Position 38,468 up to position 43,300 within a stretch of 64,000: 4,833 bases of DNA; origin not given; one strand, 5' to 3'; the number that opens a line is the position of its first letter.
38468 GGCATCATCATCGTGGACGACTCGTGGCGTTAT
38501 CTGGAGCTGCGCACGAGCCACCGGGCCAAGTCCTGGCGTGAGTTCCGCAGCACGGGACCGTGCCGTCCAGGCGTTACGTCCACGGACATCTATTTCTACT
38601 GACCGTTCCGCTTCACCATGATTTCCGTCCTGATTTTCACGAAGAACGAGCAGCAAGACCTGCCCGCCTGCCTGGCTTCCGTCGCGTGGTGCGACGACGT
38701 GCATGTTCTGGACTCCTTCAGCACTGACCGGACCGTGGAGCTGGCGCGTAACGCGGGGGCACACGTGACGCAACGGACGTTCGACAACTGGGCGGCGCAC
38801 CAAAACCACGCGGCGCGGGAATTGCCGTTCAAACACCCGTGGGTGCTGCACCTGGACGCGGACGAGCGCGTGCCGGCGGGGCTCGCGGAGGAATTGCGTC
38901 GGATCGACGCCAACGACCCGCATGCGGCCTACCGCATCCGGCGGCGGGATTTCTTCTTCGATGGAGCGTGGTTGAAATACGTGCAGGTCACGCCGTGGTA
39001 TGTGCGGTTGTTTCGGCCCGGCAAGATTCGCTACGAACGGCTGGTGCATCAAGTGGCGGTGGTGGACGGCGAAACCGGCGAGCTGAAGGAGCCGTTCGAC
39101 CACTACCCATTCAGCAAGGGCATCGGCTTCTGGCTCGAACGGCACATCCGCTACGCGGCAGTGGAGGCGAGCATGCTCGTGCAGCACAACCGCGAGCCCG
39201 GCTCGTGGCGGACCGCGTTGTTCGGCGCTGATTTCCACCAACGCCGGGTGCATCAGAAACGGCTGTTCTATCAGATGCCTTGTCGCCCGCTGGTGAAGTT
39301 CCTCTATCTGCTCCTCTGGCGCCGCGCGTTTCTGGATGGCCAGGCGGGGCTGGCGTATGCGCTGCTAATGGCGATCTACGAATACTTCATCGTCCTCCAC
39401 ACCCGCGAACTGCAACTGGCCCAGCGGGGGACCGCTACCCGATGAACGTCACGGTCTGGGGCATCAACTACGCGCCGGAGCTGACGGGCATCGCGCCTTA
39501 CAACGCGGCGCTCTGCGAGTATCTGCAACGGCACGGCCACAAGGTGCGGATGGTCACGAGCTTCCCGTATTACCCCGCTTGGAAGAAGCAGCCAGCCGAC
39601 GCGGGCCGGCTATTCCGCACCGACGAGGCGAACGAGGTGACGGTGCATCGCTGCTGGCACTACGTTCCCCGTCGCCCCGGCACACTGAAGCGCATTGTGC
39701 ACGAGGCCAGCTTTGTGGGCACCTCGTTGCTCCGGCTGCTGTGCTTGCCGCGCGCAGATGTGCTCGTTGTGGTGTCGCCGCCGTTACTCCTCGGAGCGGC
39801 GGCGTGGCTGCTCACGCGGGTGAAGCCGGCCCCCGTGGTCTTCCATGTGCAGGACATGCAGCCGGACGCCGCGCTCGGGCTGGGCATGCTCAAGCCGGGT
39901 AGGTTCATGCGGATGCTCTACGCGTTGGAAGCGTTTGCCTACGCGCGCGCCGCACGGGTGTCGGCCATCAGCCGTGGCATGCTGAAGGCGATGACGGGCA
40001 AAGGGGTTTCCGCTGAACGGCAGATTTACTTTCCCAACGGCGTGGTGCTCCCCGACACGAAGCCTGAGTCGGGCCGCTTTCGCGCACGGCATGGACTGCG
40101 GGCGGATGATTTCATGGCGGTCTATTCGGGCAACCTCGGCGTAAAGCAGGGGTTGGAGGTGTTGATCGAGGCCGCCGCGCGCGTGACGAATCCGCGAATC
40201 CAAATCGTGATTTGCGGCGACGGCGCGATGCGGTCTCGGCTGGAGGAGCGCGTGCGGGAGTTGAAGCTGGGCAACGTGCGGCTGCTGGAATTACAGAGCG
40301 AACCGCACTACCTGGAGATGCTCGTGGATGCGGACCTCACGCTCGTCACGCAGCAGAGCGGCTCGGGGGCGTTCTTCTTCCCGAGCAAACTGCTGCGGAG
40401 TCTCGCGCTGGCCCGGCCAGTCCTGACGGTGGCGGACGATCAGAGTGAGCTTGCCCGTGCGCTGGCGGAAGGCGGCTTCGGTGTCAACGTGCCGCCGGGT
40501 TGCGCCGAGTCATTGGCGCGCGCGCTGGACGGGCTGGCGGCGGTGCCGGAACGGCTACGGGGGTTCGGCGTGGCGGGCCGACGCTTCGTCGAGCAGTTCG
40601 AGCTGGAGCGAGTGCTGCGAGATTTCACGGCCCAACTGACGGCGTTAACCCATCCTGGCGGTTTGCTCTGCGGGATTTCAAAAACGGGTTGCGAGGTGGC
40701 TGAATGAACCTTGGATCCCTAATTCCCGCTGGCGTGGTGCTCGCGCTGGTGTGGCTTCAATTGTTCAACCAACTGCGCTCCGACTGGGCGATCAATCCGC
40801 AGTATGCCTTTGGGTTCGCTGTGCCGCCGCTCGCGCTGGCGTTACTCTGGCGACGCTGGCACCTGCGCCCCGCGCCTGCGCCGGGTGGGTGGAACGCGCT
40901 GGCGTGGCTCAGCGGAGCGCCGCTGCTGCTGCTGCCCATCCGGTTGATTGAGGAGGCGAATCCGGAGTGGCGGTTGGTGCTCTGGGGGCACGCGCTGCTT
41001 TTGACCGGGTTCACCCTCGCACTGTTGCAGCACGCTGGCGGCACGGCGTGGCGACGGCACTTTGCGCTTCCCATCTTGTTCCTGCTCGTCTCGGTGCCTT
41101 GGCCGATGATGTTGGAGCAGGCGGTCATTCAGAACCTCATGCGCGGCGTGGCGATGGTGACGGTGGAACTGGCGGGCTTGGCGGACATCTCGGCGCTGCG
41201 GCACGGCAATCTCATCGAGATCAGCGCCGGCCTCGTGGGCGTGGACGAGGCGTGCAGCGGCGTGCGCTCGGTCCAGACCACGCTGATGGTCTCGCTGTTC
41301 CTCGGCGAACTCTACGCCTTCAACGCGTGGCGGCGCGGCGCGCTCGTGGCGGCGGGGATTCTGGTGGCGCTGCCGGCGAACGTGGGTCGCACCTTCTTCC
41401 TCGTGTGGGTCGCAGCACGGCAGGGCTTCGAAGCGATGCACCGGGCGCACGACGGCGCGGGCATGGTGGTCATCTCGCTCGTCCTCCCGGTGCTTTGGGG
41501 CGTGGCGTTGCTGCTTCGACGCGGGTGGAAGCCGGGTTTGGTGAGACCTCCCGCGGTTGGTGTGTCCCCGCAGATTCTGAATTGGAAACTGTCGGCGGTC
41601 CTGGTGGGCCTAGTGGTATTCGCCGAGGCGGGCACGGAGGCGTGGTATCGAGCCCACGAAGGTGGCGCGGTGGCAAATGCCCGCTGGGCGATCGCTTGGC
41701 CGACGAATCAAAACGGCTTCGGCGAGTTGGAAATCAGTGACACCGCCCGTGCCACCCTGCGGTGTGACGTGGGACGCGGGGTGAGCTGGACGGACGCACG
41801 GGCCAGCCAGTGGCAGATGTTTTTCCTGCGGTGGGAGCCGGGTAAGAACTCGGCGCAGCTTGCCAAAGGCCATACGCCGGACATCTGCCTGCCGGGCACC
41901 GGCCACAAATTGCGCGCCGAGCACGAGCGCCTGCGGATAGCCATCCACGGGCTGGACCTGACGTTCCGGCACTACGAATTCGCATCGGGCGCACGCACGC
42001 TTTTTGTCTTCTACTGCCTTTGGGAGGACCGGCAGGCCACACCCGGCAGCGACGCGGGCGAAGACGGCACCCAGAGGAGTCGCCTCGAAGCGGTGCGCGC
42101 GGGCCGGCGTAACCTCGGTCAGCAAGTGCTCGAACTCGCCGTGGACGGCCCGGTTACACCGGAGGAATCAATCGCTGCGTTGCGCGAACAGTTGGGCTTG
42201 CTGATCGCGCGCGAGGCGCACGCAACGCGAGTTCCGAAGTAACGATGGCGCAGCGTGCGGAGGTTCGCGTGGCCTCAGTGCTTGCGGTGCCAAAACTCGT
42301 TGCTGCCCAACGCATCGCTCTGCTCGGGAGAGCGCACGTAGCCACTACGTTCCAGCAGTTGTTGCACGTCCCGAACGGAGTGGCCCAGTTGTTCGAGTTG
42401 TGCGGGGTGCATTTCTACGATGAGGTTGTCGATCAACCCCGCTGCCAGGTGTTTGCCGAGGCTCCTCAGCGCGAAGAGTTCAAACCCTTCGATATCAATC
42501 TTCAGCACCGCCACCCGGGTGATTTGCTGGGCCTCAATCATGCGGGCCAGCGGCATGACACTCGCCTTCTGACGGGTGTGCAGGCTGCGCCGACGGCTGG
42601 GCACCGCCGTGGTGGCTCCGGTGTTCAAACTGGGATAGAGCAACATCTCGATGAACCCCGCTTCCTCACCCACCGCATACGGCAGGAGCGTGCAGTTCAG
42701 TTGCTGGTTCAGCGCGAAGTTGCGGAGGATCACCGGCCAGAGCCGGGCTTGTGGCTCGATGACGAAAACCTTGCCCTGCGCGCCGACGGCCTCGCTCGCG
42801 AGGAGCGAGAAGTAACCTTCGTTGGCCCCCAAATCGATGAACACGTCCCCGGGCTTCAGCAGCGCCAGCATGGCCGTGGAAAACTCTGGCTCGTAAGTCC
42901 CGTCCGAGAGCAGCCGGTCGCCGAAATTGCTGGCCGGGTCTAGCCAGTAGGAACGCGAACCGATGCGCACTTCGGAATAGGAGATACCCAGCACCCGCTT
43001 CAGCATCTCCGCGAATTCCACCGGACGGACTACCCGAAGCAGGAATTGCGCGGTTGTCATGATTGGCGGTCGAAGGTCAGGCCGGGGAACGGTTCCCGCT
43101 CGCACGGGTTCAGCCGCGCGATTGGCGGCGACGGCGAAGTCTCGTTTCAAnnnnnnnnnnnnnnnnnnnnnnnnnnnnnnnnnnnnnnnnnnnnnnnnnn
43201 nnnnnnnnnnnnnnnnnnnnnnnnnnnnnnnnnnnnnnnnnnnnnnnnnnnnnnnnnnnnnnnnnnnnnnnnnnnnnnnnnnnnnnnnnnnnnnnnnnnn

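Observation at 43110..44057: Trypsin-like serine protease carrying a canonical PEP-CTERM tail, encoded next to the exosortase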

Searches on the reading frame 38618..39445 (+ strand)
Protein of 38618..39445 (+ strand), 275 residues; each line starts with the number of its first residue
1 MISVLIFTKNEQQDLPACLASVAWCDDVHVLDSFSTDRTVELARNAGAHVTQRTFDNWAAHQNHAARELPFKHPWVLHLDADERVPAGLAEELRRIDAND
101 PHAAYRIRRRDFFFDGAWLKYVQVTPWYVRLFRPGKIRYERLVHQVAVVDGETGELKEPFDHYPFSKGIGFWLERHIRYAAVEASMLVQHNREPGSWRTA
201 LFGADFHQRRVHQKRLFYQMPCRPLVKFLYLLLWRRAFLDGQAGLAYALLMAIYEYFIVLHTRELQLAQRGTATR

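Call 7: search_protein_families(library=ncbifam, proteins=[window:38618-39445:+], max_evalue=10)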
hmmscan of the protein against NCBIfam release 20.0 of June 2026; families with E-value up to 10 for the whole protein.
window:38618-39445:+ (275 aa): 5 families
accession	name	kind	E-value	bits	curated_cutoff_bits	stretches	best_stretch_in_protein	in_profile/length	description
TIGR04283.1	glyco_like_mftF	equivalog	1.6e-09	37.7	182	1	2-106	1-106/221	TIGR04283 family arsenosugar biosynthesis glycosyltransferase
NF010496.0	PRK13915.1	equivalog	2.9e-05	23.3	262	1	2-53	33-91/307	glucosyl-3-phosphoglycerate synthase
TIGR04182.1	glyco_TIGR04182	equivalog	0.00019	20.9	325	1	2-90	2-90/293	S-layer glycoprotein N-glycosyltransferase AglJ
TIGR04195.1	S_glycosyl_SunS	equivalog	0.00036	19.5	350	1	3-83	60-142/421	SunS family peptide S-glycosyltransferase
NF041391.1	DPhHxTase_Halo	equivalog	0.12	11.3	375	1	27-67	26-65/213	dolichyl-phosphate hexose transferase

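Call 8: search_protein_families(library=pfam, proteins=[window:38618-39445:+], max_evalue=1)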
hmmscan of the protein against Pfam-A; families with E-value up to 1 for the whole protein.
window:38618-39445:+ (275 aa): 2 families
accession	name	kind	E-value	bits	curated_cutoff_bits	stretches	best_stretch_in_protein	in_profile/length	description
PF00535.33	Glycos_transf_2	-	8.6e-10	39.2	23.3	1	3-120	1-127/168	Glycosyl transferase family 2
PF13704.12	Glyco_tranf_2_4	-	0.0058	17.5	27.5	1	10-83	2-82/98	Glycosyl transferase family 2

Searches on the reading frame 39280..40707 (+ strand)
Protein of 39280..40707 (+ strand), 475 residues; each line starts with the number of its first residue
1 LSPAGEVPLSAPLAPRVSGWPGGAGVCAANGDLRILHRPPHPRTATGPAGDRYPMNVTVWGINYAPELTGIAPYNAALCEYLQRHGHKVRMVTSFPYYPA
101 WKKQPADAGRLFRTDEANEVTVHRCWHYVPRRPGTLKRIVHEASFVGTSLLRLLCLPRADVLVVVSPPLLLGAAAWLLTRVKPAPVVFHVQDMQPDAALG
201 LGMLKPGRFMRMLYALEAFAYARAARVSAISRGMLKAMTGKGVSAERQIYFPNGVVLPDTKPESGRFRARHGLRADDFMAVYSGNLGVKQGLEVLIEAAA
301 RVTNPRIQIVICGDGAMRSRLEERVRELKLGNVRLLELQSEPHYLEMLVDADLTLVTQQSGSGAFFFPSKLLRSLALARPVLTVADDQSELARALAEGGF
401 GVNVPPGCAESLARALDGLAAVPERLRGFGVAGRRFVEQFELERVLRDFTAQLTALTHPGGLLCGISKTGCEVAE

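Call 7: search_protein_families(library=ncbifam, proteins=[window:39280-40707:+], max_evalue=10)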
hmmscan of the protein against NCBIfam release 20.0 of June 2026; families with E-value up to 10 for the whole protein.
window:39280-40707:+ (475 aa): 15 families
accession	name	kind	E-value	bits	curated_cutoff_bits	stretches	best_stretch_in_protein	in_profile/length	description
NF007640.0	PRK10307.1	subfamily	4.9e-100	335.3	276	1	55-456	1-407/411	WcaI family glycosyltransferase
TIGR04007.1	wcaI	equivalog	8.3e-70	235.5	800.45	1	55-452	1-404/407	colanic acid biosynthesis glycosyltransferase WcaI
TIGR04063.1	stp3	hypoth_equivalog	1.5e-17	63.6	442.05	1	112-439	47-377/397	TIGR04063 family PEP-CTERM/XrtA system glycosyltransferase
NF041876.1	EPS_EpsE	equivalog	1.5e-07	31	400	1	223-441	161-381/389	exopolysaccharide biosynthesis GT4 family glycosyltransferase EpsE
TIGR02149.1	glgA_Coryne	subfamily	3.9e-07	29.5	302.4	1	217-445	138-379/391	glycogen synthase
TIGR03088.1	stp2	hypoth_equivalog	1e-06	28.1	409.05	1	243-449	157-366/374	TIGR03088 family PEP-CTERM/XrtA system glycosyltransferase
TIGR03999.1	thiol_BshA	equivalog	2.1e-05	23.6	273.7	1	215-451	136-368/375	N-acetyl-alpha-D-glucosaminyl L-malate synthase BshA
NF050063.1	ProtGlycPglJ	equivalog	2.7e-05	23.5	500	1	284-417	201-327/363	N-acetylgalactosamine-N,N'-diacetylbacillosaminyl-diphospho-undecaprenol 4-alpha-N-acetylgalactosaminyltransferase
NF038295.1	EPS_HpsP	equivalog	0.00013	21.1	550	1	205-327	134-259/388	hormogonium polysaccharide biosynthesis glycosyltransferase HpsP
TIGR02095.1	glgA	subfamily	0.00013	20.8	328.45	2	270-330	285-345/477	glycogen/starch synthase, ADP-glucose type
TIGR04157.1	glyco_rSAM_CFB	subfamily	0.0002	20.5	400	1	217-323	163-275/406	TIGR04157 family glycosyltransferase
NF038298.1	EPS_HpsO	equivalog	0.00043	19.2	575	1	266-343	190-266/388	hormogonium polysaccharide biosynthesis glycosyltransferase HpsO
TIGR03449.1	mycothiol_MshA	equivalog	0.00047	19.2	462.5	1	266-445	209-392/406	D-inositol-3-phosphate glycosyltransferase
NF053787.1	GlcN_PG_synth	equivalog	0.0022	16.9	480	1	221-456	141-359/361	N-acetylglucosaminyl phosphatidylglycerol synthase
NF049988.1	MGlcDAGSynMgs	equivalog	0.041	13.2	400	1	267-329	203-267/398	alpha-monoglucosyldiacylglycerol synthase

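Call 8: search_protein_families(library=pfam, proteins=[window:39280-40707:+], max_evalue=1)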
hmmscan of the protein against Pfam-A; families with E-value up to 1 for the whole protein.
window:39280-40707:+ (475 aa): 5 families
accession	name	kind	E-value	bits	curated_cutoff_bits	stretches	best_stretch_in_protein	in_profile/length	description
PF13579.12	Glyco_trans_4_4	-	1.4e-24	87.6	29.7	1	69-254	1-158/158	Glycosyl transferase 4-like domain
PF00534.26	Glycos_transf_1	-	8.5e-15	55.1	26.4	1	267-433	5-169/172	Glycosyl transferases group 1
PF13439.12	Glyco_transf_4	-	9.1e-12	45.8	28.5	1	70-255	3-166/170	Glycosyltransferase Family 4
PF13692.12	Glyco_trans_1_4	-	1.5e-11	45.1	27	1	280-419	4-139/142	Glycosyl transferases group 1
PF08323.17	Glyco_transf_5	-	0.061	13.5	22.7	1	68-128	15-70/239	Starch synthase catalytic domain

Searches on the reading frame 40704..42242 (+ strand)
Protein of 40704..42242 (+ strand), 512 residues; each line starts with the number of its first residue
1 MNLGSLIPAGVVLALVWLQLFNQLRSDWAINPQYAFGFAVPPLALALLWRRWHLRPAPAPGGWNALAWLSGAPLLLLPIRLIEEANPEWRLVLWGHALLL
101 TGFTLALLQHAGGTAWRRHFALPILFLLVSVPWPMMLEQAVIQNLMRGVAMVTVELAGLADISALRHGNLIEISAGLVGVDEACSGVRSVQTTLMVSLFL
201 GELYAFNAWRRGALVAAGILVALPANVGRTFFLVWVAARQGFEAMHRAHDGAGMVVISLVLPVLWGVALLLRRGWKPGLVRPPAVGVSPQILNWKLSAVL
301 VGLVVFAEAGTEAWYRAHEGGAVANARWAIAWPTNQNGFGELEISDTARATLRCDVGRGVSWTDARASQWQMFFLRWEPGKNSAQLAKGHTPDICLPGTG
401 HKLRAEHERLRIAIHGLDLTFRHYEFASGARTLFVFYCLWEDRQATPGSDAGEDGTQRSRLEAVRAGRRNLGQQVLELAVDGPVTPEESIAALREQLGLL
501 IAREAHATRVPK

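Call 7: search_protein_families(library=ncbifam, proteins=[window:40704-42242:+], max_evalue=10)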
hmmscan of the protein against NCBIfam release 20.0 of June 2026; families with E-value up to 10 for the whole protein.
window:40704-42242:+ (512 aa): 14 families
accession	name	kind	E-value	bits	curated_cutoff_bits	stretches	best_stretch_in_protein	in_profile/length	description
TIGR03109.2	exosort_XrtA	exception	2.3e-29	102.6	208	1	11-269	8-257/261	exosortase A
TIGR02602.1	8TM_EpsH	subfamily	1.6e-25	90.1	105.55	1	26-267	2-236/241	exosortase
TIGR04152.1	exosort_VPLPA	exception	5.4e-22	78.5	400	1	28-437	4-417/486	VPLPA-CTERM-specific exosortase XrtD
NF038142.1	exosort_XrtW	exception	3.6e-17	61.9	425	1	10-274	9-268/494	exosortase W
NF035943.2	exosort_XrtV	exception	1.3e-14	54.1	313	1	37-272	36-267/270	exosortase V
TIGR04178.1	exo_archaeo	signature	5.2e-13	49.1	23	1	179-271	2-95/97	exosortase/archaeosortase family protein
TIGR04476.1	exosort_XrtN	exception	1.2e-09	37.8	200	1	116-306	88-282/406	exosortase N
TIGR04151.1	exosort_VPDSG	exception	3.8e-09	36.4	300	1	101-273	128-301/306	VPDSG-CTERM-specific exosortase XrtC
NF033464.1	cyanoexo_CrtC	exception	2.6e-07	30.5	225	1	119-242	115-245/278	cyanoexosortase C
TIGR03113.1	exosort_XrtB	exception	3.2e-05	23.7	275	1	111-271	102-264/268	exosortase B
TIGR03762.1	archaeo_artC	exception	0.0001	22.3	100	1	180-262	183-265/274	archaeosortase C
TIGR03763.1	cyanoexo_CrtA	exception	0.00011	21.7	150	1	103-267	94-254/260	cyanoexosortase A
TIGR04489.1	exosort_XrtO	exception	0.098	11.4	250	1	100-238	87-224/451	exosortase O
NF006751.0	PRK09272.1-4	subfamily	0.92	10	154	1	7-48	35-76/116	hypothetical protein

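Call 8: search_protein_families(library=pfam, proteins=[window:40704-42242:+], max_evalue=1)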
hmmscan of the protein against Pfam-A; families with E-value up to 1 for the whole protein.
window:40704-42242:+ (512 aa): 2 families
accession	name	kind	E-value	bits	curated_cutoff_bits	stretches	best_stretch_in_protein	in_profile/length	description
PF09721.15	Exosortase_EpsH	-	1.7e-40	139.4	25.7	1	11-270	3-253/254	Transmembrane exosortase (Exosortase_EpsH)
PF07185.16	DUF1404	-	0.2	11.8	29.4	1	76-234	11-164/169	Protein of unknown function (DUF1404)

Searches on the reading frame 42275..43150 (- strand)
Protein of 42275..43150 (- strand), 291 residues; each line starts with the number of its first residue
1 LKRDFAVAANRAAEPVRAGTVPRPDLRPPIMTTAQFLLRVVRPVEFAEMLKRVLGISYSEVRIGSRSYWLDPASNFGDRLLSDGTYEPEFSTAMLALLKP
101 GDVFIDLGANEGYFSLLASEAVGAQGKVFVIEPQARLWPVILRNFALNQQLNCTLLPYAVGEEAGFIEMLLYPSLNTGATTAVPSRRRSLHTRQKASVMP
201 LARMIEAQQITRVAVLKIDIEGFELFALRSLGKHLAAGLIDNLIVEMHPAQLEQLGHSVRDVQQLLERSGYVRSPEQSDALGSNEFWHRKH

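Call 7: search_protein_families(library=ncbifam, proteins=[window:42275-43150:-], max_evalue=10)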
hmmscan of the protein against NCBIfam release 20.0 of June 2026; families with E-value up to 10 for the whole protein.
window:42275-43150:- (291 aa): 11 families
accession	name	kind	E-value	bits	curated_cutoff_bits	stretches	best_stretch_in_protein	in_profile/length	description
TIGR01444.1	fkbM_fam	subfamily_domain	1.1e-23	84.3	37.7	1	103-248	1-143/143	FkbM family methyltransferase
NF008823.0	PRK11873.1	subfamily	2.5e-05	23.9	263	1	95-131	72-108/272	arsenite methyltransferase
NF047649.1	MTase_UXPK_star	exception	0.0041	16.2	460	1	95-133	72-110/283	methyltransferase/UXPK-star double selenoprotein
TIGR02469.1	CbiT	equivalog_domain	0.0056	16.9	78.3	1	98-149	17-67/124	precorrin-6Y C5,15-methyltransferase (decarboxylating) subunit CbiT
TIGR00438.1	rrmJ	equivalog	0.0064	16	300.15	1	96-132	28-64/188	23S rRNA (uridine(2552)-2'-O)-methyltransferase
NF041536.1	ArsM_DUF2284_UU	exception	0.015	13.6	575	1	97-214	73-188/459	arsenite methyltransferase/DUF2284 domain selenoprotein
NF040538.1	methyl_ArsM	equivalog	0.02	14.1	500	1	98-132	59-93/356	arsinothricin biosynthesis methyltransferase ArsM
NF001556.0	PRK00377.1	equivalog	0.022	14.6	238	1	98-136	38-76/198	cobalt-precorrin-6Y C(15)-methyltransferase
NF008390.0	PRK11188.1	equivalog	0.048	13.3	269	1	97-130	48-81/209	23S rRNA (uridine(2552)-2'-O)-methyltransferase RlmE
NF010549.0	PRK13942.1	equivalog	0.071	12.6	282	1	98-133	75-110/215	protein-L-isoaspartate O-methyltransferase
NF041537.1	ArsM_AhpD_UU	exception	0.12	11.1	510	1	97-132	73-108/345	arsenite methyltransferase/AhpD domain selenoprotein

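Call 8: search_protein_families(library=pfam, proteins=[window:42275-43150:-], max_evalue=1)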
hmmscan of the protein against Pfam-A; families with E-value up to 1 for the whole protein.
window:42275-43150:- (291 aa): 4 families
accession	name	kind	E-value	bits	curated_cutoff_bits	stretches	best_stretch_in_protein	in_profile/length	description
PF05050.19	Methyltransf_21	-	2.4e-17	64.1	22.7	1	106-272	1-172/173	Methyltransferase FkbM domain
PF05575.17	V_cholerae_RfbT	-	0.00016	21.5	27.9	1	101-228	80-207/286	Vibrio cholerae RfbT protein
PF01728.25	FtsJ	-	0.02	15.3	24.1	1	97-131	18-51/181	FtsJ-like methyltransferase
PF01135.25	PCMT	-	0.17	12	20.3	1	93-138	67-111/210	Protein-L-isoaspartate(D-aspartate) O-methyltransferase (PCMT)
